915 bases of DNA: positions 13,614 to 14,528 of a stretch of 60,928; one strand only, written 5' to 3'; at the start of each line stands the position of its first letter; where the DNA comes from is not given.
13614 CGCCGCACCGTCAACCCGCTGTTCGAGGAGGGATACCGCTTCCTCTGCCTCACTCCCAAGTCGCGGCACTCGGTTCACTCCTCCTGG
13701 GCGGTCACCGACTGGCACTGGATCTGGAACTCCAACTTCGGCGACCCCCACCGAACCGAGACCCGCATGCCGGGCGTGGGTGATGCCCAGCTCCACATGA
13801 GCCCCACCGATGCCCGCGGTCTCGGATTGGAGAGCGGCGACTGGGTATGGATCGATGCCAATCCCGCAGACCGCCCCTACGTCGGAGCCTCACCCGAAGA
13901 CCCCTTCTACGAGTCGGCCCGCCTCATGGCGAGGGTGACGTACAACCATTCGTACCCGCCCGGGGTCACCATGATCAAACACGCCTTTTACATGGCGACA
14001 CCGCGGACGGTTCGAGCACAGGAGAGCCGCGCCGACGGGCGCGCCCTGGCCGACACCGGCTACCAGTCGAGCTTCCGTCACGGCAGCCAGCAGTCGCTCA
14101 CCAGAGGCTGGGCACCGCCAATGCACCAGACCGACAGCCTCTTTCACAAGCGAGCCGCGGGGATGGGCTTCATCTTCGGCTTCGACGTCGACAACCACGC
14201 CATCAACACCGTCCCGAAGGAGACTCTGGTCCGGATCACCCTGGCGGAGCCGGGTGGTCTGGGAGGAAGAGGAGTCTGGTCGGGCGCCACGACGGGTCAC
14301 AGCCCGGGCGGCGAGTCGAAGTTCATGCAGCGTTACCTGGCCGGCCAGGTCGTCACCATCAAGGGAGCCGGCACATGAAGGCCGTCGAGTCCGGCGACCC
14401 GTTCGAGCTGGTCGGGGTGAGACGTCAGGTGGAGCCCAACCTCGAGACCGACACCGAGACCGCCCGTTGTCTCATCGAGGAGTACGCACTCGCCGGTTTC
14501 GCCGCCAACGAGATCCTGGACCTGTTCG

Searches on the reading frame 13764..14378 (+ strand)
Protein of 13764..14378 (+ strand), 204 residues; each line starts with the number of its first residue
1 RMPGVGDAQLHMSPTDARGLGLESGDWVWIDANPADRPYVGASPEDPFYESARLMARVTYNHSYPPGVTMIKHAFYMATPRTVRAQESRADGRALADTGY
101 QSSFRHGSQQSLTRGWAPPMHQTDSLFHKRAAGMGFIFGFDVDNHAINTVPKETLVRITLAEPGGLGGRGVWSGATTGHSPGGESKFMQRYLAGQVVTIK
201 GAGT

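Call 31: search_solved_structures(query=window:13764-14378:+, show_alignments=1, max_evalue=1e-20)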
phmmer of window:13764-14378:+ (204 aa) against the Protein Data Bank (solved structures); distinct sequences matched with E-value up to 1e-20: 1.
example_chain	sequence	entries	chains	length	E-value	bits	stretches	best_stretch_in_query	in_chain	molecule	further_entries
7b04_B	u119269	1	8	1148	1.4e-80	273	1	1-199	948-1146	Nitrite oxidoreductase subunit A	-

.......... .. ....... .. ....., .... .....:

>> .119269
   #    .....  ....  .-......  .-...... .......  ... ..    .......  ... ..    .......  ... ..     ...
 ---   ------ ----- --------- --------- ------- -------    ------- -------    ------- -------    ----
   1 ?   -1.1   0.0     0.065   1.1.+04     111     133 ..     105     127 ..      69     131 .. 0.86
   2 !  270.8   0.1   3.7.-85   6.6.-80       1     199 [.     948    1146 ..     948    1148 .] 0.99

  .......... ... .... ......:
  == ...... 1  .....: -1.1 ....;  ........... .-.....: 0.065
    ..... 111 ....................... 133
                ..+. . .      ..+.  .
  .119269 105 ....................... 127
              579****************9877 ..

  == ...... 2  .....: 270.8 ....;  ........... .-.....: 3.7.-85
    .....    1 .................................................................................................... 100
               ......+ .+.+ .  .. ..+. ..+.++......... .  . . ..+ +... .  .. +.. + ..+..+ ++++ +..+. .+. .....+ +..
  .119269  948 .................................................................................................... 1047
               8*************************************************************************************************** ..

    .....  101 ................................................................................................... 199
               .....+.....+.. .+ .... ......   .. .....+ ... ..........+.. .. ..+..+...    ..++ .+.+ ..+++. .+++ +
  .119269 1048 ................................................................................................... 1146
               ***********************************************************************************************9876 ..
